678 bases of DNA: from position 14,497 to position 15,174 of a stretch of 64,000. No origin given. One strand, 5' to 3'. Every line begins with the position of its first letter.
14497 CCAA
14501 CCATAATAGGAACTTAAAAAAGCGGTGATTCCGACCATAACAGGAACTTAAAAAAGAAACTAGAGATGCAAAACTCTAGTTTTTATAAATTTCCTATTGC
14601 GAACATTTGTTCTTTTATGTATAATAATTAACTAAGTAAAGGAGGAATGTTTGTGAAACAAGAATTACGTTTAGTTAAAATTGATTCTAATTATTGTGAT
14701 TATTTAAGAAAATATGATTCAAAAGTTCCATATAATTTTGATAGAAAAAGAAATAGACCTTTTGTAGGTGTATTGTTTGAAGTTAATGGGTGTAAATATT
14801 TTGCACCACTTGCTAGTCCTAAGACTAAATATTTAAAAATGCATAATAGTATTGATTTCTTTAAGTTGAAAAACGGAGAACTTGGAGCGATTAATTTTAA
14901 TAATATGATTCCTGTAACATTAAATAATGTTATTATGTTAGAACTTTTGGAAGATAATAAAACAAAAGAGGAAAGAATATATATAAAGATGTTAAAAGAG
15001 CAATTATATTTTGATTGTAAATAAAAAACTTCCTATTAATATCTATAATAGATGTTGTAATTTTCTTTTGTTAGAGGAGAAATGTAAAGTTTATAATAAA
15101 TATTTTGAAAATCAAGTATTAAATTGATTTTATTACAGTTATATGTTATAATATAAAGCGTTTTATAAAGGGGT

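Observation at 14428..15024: Type III toxin-antitoxin-like module: promoter, two 34-35 nt direct repeats, terminator, ToxN/AbiQ-like ORF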

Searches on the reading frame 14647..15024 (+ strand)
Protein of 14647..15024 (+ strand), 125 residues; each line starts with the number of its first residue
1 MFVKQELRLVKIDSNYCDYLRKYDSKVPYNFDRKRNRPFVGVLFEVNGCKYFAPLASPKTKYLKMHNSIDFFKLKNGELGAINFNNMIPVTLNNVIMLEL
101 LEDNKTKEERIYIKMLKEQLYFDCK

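Call 3: search_protein_families(library=pfam, proteins=[window:14647-15024:+], max_evalue=0.1)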
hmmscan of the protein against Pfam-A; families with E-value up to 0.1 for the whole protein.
window:14647-15024:+ (125 aa): 1 family
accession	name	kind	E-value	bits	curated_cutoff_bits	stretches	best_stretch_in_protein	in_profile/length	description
PF13958.12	ToxN_toxin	-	1.9e-32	113.1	25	1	7-122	1-115/159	Toxin ToxN, type III toxin-antitoxin system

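Call 7: find_homologous_proteins(query=window:14647-15024:+)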
Query window:14647-15024:+ (125 aa): 2083 proteins with E <= 0.001 among 2087 candidates; the best 120 are listed.
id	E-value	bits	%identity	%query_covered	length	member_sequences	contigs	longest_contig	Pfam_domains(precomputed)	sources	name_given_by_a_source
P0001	7.4e-71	254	98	96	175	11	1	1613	PF13958.13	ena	-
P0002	1.3e-53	198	74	96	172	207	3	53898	PF13958.13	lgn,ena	-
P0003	3.1e-51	191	75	94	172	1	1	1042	PF13958.13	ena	-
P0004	8.0e-49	183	69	94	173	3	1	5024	PF13958.13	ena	-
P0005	7.1e-48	180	68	96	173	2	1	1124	PF13958.13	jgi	-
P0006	5.6e-46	174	64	96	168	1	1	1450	PF13958.13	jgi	-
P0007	1.5e-45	172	64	96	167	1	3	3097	PF13958.13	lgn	-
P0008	1.8e-45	172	66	94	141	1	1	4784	PF13958.13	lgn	-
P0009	2.0e-45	172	63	98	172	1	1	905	PF13958.13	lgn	-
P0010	3.0e-45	171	65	96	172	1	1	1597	PF13958.13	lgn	-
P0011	3.0e-45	171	65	96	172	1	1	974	PF13958.13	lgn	-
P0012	4.6e-45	171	65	96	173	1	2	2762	PF13958.13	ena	-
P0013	5.6e-45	170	64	96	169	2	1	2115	PF13958.13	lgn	-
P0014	6.8e-45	170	63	96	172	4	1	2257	PF13958.13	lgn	-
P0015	7.4e-45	170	67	94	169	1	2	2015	PF13958.13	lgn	-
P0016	8.6e-45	170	67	94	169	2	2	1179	PF13958.13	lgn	-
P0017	9.6e-45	170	64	94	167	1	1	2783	PF13958.13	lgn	-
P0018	1.6e-44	169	61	96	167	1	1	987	PF13958.13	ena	-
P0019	1.6e-44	169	64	96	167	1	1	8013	PF13958.13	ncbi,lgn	-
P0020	2.1e-44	168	66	93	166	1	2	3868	PF13958.13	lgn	-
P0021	2.7e-44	168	66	96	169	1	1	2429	PF13958.13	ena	-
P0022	3.9e-44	168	62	96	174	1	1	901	PF13958.13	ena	-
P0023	4.1e-44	168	63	96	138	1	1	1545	PF13958.13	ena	-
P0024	4.2e-44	168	66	93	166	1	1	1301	PF13958.13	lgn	-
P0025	4.5e-44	167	62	94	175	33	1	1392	PF13958.13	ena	-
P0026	4.6e-44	167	66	95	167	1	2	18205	PF13958.13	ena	-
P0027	4.7e-44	167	63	96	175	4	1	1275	PF13958.13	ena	-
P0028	8.4e-44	167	67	91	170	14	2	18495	PF13958.13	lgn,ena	-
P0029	9.1e-44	166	64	94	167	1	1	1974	PF13958.13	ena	-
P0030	9.1e-44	166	64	96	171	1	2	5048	PF13958.13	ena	-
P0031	1.0e-43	166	66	93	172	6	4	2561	PF13958.13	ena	-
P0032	1.1e-43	166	63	96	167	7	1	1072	PF13958.13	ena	-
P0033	1.1e-43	166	63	96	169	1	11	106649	PF13958.13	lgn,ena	-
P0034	1.1e-43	166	60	96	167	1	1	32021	PF13958.13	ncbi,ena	-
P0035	1.2e-43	166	63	96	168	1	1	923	PF13958.13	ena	-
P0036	1.4e-43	166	66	93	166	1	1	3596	PF13958.13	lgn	-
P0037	1.8e-43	165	64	94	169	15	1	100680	PF13958.13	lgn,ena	-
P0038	1.8e-43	165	62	94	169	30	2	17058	PF13958.13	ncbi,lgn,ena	-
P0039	2.2e-43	165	63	96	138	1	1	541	PF13958.13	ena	-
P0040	2.3e-43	165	63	96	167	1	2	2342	PF13958.13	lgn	-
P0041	2.7e-43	165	65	94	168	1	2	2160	PF13958.13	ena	-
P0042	2.8e-43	165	65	94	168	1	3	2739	PF13958.13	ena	-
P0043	2.8e-43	165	65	94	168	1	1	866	PF13958.13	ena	-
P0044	2.9e-43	165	61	96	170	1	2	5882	PF13958.13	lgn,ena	-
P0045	3.5e-43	165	64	94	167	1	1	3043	PF13958.13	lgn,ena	-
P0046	3.5e-43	165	64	94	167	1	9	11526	PF13958.13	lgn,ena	-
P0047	4.3e-43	164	62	96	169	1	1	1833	PF13958.13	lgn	-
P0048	4.3e-43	164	62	96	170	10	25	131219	PF13958.13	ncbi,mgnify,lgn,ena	mgnify:CR=1 FL=1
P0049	4.5e-43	164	64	94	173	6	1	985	PF13958.13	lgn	-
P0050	4.7e-43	164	65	94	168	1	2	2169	PF13958.13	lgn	-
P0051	4.9e-43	164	62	94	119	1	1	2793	PF13958.13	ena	-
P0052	6.7e-43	164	63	93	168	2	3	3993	PF13958.13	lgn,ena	-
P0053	7.8e-43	163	63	96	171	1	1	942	PF13958.13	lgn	-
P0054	8.1e-43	163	63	94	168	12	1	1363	PF13958.13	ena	-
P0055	8.2e-43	163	63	96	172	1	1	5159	PF13958.13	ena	-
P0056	8.8e-43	163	62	96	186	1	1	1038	PF13958.13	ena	-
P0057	8.9e-43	163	64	94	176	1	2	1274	PF13958.13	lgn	-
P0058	9.7e-43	163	63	94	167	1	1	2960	PF13958.13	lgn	-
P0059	1.0e-42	163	63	96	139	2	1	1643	PF13958.13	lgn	-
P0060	1.0e-42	163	61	96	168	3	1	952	PF13958.13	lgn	-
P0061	1.1e-42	163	61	96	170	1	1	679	PF13958.13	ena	-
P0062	1.1e-42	163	61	96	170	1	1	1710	PF13958.13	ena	-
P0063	1.2e-42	163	63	96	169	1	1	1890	PF13958.13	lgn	-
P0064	1.3e-42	163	61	96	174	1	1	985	PF13958.13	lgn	-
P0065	1.3e-42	163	60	96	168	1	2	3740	PF13958.13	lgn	-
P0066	1.4e-42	163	65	94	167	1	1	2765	PF13958.13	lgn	-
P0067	1.9e-42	162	63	96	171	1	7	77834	PF13958.13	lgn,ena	-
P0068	1.9e-42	162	65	93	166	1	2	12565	PF13958.13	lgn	-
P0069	2.2e-42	162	65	93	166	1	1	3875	PF13958.13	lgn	-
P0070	3.0e-42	162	63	98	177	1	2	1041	PF13958.13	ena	-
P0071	3.0e-42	162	62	96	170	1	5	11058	PF13958.13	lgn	-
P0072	3.3e-42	161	60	98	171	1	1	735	PF13958.13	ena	-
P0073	3.5e-42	161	64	93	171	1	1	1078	PF13958.13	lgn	-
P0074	3.9e-42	161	62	94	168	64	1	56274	PF13958.13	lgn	-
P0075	4.9e-42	161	61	96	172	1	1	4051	PF13958.13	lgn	-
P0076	5.1e-42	161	61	96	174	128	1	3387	PF13958.13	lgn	-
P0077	5.7e-42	161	61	96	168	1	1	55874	PF13958.13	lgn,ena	-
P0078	6.5e-42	160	60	97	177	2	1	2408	PF13958.13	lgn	-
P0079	7.2e-42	160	58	94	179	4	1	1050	PF13958.13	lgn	-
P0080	7.2e-42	160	63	93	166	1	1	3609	PF13958.13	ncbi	-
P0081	8.6e-42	160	62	94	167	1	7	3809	PF13958.13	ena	-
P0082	1.1e-41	160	61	96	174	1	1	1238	PF13958.13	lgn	-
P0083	1.2e-41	160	60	96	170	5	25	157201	PF13958.13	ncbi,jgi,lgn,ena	jgi:hypothetical protein F3_08606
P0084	1.3e-41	160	62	93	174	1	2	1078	PF13958.13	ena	-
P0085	1.3e-41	159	60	96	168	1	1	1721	PF13958.13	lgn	-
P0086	1.3e-41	159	63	94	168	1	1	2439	PF13958.13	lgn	-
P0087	1.3e-41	159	61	94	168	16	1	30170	PF13958.13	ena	-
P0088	1.4e-41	159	58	96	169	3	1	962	PF13958.13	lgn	-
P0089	1.5e-41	159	63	94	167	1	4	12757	PF13958.13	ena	-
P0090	1.5e-41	159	63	94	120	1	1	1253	PF13958.13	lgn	-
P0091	1.6e-41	159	63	96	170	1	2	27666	PF13958.13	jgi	-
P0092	1.6e-41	159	60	96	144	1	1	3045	PF13958.13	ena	-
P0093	1.8e-41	159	61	96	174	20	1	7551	PF13958.13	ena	-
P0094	1.8e-41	159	59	96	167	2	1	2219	PF13958.13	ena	-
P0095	1.9e-41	159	62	94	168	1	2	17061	PF13958.13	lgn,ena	-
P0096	1.9e-41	159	60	94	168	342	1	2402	PF13958.13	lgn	-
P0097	2.0e-41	159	62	96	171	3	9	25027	PF13958.13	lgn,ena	-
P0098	2.2e-41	159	58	96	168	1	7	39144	PF13958.13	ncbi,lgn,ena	-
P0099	2.2e-41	159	63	91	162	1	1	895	PF13958.13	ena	-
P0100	2.2e-41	159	60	94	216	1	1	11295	PF13958.13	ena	-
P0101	2.4e-41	159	61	96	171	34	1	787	PF13958.13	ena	-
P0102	2.4e-41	159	62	94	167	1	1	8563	PF13958.13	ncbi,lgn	ncbi:MAG: type III toxin-antitoxin system ToxN/AbiQ family toxin [Bacilli bacterium]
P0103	2.7e-41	158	63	93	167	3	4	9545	PF13958.13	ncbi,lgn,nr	ncbi:MAG: type III toxin-antitoxin system ToxN/AbiQ family toxin [Bacilli bacterium]|nr:type III tox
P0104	2.7e-41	158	61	96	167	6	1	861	PF13958.13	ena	-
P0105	3.0e-41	158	60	96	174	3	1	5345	PF13958.13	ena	-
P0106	3.2e-41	158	63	94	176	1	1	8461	PF13958.13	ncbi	-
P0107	3.3e-41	158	58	96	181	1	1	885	PF13958.13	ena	-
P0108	3.3e-41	158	61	94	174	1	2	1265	PF13958.13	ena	-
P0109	3.6e-41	158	59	96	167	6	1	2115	PF13958.13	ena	-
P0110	3.7e-41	158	59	94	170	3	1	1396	PF13958.13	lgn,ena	-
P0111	3.8e-41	158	58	96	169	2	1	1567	PF13958.13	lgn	-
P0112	4.5e-41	158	61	96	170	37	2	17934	PF13958.13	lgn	-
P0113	4.7e-41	158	57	96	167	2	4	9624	PF13958.13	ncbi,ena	-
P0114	5.1e-41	158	63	91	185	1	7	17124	PF13958.13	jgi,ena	-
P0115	5.5e-41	157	59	93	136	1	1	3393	PF13958.13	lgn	-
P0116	5.7e-41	157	59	96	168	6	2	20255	PF13958.13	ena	-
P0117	5.9e-41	157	59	96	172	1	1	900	PF13958.13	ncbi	-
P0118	5.9e-41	157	58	96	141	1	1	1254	PF13958.13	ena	-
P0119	6.0e-41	157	60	94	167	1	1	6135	PF13958.13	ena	-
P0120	6.1e-41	157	60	97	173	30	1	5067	PF13958.13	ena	-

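Call 9: find_encoding_contigs(protein=P0001, flank=5000)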
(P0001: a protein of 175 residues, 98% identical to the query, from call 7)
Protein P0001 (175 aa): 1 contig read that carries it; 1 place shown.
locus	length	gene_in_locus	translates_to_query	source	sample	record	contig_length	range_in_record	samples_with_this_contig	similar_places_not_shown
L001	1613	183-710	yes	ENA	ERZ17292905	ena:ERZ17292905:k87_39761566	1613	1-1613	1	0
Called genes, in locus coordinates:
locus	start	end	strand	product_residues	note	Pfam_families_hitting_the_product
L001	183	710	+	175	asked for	PF13958:ToxN_toxin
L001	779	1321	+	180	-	-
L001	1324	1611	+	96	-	?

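Call 10: find_encoding_contigs(protein=P0002, flank=6000)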
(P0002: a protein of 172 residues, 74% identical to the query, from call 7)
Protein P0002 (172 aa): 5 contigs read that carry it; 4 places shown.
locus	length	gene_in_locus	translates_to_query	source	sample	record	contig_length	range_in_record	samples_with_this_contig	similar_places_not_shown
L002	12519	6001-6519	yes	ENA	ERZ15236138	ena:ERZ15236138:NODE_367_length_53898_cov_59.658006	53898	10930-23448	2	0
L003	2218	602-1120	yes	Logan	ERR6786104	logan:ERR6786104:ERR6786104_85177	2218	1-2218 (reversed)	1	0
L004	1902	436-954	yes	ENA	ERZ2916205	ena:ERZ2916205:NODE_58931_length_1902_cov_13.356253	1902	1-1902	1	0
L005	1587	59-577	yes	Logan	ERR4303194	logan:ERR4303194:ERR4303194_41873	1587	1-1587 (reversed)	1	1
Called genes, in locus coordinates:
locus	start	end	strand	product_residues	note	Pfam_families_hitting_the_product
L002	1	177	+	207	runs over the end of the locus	PF00702:Hydrolase, PF12710:HAD (weak), PF13419:HAD_2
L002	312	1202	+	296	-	PF00009:GTP_EFTU, PF01926:MMR_HSR1, PF02421:FeoB_N, PF02492:cobW (faint), PF04548:AIG1 (weak), PF10662:PduV-EutP (weak), PF00350:Dynamin_N (weak), PF07650:KH_2, +2 more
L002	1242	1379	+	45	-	PF14006:YqzL (weak)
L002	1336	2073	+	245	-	PF11967:RecO_N, PF02565:RecO_C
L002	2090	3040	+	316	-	PF01569:PAP2, PF01219:DAGK_prokar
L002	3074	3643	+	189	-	PF18306:LDcluster4, PF03641:Lysine_decarbox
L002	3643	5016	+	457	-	PF28494:GlyRS_ins_1 (weak), PF00587:tRNA-synt_2b, PF03129:HGTP_anticodon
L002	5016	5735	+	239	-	PF00117:GATase, PF07722:Peptidase_C26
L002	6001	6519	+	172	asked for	PF13958:ToxN_toxin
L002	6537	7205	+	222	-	-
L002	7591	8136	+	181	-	PF05198:IF3_N, PF00707:IF3_C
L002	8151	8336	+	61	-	PF01632:Ribosomal_L35p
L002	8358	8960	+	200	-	PF00453:Ribosomal_L20, PF02037:SAP, PF07498:Rho_N (weak)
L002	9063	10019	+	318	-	PF00318:Ribosomal_S2, PF02037:SAP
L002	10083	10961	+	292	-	PF25025:EF-Ts_N (weak), PF00889:EF_TS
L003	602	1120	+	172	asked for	PF13958:ToxN_toxin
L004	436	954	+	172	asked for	PF13958:ToxN_toxin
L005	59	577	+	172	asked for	PF13958:ToxN_toxin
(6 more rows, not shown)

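Call 13: search_solved_structures(query=P0001, max_evalue=0.01, show_alignments=3)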
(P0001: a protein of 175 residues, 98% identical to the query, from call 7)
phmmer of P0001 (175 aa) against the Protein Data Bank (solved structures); distinct sequences matched with E-value up to 0.01: 4.
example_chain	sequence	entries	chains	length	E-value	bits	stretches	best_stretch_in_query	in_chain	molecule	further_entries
4ato_A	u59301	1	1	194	2.7e-23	86.1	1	9-167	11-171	TOXN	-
2xd0_A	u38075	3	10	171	2e-17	67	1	7-168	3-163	TOXN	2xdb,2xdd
7d8o_A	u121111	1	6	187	2.1e-16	63.7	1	8-166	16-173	Type III toxin-antitoxin system ToxN/AbiQ family toxin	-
4glk_A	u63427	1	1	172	1.7e-10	44.5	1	5-167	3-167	AbiQ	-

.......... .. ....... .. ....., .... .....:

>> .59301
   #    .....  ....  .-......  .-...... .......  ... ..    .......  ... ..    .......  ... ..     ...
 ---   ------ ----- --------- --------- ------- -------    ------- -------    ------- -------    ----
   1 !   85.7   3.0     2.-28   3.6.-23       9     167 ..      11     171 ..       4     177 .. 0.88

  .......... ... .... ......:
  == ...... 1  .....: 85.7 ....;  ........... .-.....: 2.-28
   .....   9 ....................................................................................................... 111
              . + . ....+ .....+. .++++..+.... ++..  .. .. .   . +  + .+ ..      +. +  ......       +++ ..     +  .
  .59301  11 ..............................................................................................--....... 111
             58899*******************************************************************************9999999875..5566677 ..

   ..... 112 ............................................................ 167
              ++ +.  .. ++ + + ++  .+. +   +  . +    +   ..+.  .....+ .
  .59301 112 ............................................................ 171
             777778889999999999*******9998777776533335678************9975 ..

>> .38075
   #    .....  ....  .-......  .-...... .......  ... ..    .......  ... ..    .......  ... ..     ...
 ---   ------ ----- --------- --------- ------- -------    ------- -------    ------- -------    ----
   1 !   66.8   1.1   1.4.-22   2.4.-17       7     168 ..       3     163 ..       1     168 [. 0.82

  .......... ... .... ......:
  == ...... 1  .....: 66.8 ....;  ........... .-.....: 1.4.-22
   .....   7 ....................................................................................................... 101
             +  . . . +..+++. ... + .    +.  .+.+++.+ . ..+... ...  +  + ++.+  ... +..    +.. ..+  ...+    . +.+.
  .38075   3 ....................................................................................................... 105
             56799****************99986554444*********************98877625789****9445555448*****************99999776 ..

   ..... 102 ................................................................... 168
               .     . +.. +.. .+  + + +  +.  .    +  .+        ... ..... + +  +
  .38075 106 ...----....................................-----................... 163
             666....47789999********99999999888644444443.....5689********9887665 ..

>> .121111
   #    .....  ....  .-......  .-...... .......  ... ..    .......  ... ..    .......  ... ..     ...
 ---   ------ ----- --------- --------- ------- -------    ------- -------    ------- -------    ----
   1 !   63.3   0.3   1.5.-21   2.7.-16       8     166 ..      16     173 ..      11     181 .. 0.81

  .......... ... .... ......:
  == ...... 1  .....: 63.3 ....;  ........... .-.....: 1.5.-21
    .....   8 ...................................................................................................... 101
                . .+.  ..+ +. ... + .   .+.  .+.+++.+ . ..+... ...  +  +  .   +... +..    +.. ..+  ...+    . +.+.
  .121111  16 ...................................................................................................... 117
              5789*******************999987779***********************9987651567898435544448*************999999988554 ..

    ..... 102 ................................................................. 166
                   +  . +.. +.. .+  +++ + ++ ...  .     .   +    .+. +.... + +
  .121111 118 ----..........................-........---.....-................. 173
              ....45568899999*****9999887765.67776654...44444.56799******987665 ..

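Call 15: find_related_loci(query=A2, collection=genome_contigs, flank=6000)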
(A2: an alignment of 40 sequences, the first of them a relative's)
Query A2 (175 aa) in genome_contigs; peptide patterns used: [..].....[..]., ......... (x = any residue, [..] = any of these).
598 stretches matched a pattern (row limit reached: there are more); 579 encode a relative of the query (tblastn E <= 1e-3); the best 80 are kept; 80 distinct loci.
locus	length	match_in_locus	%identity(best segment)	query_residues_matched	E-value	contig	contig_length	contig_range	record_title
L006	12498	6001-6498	77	1-166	4e-83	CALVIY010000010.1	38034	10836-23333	MAG: uncultured Bacilli bacterium isolate BRZ_N__bin132 genome assembly, contig: BRZ_N__NODE_2452_length_38034_cov_33.70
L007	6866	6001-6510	74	1-170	8e-83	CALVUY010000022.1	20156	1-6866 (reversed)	MAG: uncultured Bacilli bacterium isolate BRZ_EQ__bin120 genome assembly, contig: BRZ_EQ__NODE_4203_length_20156_cov_9.7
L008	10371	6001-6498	76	1-166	2e-81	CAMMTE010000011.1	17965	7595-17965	MAG: uncultured Tenericutes bacterium isolate ERR4835846_bin.32_MetaWRAP_v1.1_MAG genome assembly, contig: NODE_1037_len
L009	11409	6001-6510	73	1-170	3e-81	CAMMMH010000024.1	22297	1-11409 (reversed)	MAG: uncultured Tenericutes bacterium isolate ERR4968579_bin.33_MetaWRAP_v1.1_MAG genome assembly, contig: NODE_1146_len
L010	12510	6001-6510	73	1-170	3e-81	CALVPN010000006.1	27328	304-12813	MAG: uncultured Bacilli bacterium isolate BRZ_PH__bin27 genome assembly, contig: BRZ_PH__NODE_2495_length_27328_cov_100.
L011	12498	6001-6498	75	1-166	4e-81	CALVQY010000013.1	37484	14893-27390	MAG: uncultured Bacilli bacterium isolate BRZ_NN__bin51 genome assembly, contig: BRZ_NN__NODE_981_length_37484_cov_16.73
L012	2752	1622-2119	75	1-166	7e-81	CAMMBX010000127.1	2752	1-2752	MAG: uncultured Tenericutes bacterium isolate ERR4304505_bin.69_MetaWRAP_v1.1_MAG genome assembly, contig: NODE_45699_le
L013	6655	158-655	57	1-166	5e-62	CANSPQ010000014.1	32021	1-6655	MAG TPA_asm: uncultured Bacillales bacterium isolate SRR15730548_bin.42_metawrap_v1.3_MAG genome assembly, contig: NODE.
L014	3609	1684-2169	62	5-166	3e-62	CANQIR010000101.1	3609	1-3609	MAG: uncultured Bacilli bacterium isolate Lapin-027__bin52 genome assembly, contig: Lapin-027__NODE_30856_length_3609_co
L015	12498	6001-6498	59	1-166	4e-62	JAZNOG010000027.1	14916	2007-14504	MAG: Bacilli bacterium isolate T1900044652_TS20190118.MAGScoT_cleanbin_000064 SGB_1442_k141_1009499, whole genome shotgu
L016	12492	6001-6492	59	3-166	6e-62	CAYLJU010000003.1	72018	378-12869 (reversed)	MAG TPA_asm: uncultured Muribaculaceae bacterium isolate binchicken_co370_316 genome assembly, contig: NODE_523_length_7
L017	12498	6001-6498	58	1-166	8e-62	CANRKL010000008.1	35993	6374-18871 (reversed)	MAG: uncultured Bacilli bacterium isolate Lapin-022__bin17 genome assembly, contig: Lapin-022__NODE_1100_length_35993_co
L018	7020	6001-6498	60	1-166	1e-61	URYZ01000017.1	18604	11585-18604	uncultured Tenericutes bacterium isolate UMGS1485 genome assembly, contig: NODE_1400_length_18604_cov_5.728018, whole ge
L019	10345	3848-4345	60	1-166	1e-61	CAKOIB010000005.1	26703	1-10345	MAG: uncultured Bacilli bacterium isolate REFINED_METABAT215_TOP10_CONTIGS_1500_ASSEMBLY_K77_MERGED__Hadza_MoBio_hadza-E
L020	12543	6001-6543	56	1-175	9e-62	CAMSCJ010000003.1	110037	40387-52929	MAG TPA_asm: uncultured Tenericutes bacterium isolate ERR9465718_bin.35_metawrap_v1.3_MAG genome assembly, contig: NODE.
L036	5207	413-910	58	1-166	2e-59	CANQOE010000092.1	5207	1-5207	MAG: uncultured Bacilli bacterium isolate Lapin-033__bin60 genome assembly, contig: Lapin-033__NODE_12910_length_5207_co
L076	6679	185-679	56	1-165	1e-55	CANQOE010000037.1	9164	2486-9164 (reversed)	MAG: uncultured Bacilli bacterium isolate Lapin-033__bin60 genome assembly, contig: Lapin-033__NODE_6384_length_9164_cov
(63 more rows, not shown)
